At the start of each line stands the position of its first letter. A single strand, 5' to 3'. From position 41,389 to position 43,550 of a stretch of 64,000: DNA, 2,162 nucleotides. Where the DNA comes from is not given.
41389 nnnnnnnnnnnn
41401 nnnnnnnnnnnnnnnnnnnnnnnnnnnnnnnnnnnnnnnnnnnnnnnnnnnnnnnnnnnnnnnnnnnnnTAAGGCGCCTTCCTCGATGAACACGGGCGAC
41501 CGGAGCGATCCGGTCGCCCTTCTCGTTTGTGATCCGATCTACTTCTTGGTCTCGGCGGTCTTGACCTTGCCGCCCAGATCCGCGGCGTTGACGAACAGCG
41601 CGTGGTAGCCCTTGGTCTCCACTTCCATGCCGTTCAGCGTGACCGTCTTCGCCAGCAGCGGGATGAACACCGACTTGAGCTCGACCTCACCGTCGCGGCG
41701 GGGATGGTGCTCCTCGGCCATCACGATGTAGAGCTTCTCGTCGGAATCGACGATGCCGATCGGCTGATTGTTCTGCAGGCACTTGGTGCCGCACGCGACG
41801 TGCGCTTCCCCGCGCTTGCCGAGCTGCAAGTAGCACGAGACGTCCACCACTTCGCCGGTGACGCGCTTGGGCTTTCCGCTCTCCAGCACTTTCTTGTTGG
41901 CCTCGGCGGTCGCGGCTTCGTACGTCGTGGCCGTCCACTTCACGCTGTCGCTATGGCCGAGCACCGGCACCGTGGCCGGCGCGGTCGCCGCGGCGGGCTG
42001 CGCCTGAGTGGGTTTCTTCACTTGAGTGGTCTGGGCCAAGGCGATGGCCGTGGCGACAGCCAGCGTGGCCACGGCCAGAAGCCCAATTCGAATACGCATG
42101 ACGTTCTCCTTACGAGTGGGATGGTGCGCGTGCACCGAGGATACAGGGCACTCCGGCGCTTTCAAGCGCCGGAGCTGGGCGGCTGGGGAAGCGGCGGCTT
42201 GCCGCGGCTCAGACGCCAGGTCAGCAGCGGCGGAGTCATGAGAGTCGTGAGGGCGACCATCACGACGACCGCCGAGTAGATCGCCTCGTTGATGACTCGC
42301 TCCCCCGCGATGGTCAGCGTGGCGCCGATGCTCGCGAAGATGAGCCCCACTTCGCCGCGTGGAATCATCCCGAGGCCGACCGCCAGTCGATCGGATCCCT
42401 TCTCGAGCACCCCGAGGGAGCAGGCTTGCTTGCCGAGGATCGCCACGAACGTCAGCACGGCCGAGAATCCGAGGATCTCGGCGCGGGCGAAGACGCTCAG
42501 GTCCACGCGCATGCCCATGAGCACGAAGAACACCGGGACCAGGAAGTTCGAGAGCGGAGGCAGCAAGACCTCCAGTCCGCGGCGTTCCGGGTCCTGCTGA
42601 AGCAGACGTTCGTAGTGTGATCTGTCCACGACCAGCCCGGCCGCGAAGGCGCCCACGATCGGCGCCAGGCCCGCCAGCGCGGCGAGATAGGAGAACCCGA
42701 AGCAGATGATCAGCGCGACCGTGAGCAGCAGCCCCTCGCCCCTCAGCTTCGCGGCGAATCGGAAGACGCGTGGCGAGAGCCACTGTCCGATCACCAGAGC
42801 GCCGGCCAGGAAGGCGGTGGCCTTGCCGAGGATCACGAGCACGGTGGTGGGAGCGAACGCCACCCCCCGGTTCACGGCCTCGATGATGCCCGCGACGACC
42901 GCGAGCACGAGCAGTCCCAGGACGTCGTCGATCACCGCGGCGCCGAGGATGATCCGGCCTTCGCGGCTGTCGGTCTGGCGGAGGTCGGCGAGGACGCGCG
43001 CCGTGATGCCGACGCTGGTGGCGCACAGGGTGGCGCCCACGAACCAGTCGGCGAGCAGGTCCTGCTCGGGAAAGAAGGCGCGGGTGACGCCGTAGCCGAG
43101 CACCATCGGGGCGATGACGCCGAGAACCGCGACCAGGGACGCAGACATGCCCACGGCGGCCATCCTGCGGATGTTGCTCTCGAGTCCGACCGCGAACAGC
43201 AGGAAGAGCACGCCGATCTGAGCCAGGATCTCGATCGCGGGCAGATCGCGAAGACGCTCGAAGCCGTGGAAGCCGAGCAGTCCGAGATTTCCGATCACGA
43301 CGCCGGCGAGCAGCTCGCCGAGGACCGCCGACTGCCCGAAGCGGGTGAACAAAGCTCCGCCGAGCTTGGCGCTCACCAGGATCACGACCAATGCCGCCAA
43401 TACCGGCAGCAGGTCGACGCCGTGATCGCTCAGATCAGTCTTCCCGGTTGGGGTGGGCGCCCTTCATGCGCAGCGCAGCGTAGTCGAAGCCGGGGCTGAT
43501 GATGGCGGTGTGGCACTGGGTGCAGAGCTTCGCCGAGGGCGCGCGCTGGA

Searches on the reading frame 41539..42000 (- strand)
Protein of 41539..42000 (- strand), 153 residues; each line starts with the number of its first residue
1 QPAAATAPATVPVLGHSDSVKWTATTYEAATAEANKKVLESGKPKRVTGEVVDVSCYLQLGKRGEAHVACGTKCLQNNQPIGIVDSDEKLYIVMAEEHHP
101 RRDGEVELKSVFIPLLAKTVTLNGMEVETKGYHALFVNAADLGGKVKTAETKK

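Call 4: search_protein_families(library=pfam, max_evalue=0.01, proteins=[window:41539-42000:-])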
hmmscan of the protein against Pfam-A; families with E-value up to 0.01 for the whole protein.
window:41539-42000:- (153 aa): 0 families

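Call 6: search_protein_families(library=ncbifam, max_evalue=0.01, proteins=[window:41539-42000:-])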
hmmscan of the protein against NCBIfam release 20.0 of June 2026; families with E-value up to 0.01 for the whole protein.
window:41539-42000:- (153 aa): 0 families

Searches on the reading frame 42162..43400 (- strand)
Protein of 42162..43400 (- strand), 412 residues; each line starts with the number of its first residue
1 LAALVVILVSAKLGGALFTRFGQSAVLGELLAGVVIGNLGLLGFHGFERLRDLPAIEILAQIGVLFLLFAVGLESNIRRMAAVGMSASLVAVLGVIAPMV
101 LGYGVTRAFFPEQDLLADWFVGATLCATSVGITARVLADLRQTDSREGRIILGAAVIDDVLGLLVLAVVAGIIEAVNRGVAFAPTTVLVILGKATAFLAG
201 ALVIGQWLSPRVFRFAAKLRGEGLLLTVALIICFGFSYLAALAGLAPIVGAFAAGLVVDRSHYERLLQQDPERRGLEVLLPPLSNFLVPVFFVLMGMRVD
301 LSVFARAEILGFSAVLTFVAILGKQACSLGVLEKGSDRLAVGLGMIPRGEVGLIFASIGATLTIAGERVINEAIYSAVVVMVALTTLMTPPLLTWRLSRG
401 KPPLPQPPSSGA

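Call 4: search_protein_families(library=pfam, max_evalue=0.01, proteins=[window:42162-43400:-])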
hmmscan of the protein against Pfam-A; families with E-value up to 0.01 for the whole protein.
window:42162-43400:- (412 aa): 1 family
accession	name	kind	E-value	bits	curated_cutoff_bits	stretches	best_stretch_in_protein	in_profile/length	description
PF00999.27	Na_H_Exchanger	-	2e-56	191.9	26.2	1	9-394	2-374/375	Sodium/hydrogen exchanger, transmembrane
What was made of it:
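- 42162..43400 (-): CPA-type monovalent cation/proton antiporter (Na_H_Exchanger), 412 aa; fourth gene of the operon. PF00999 E 2e-56 (call 4).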
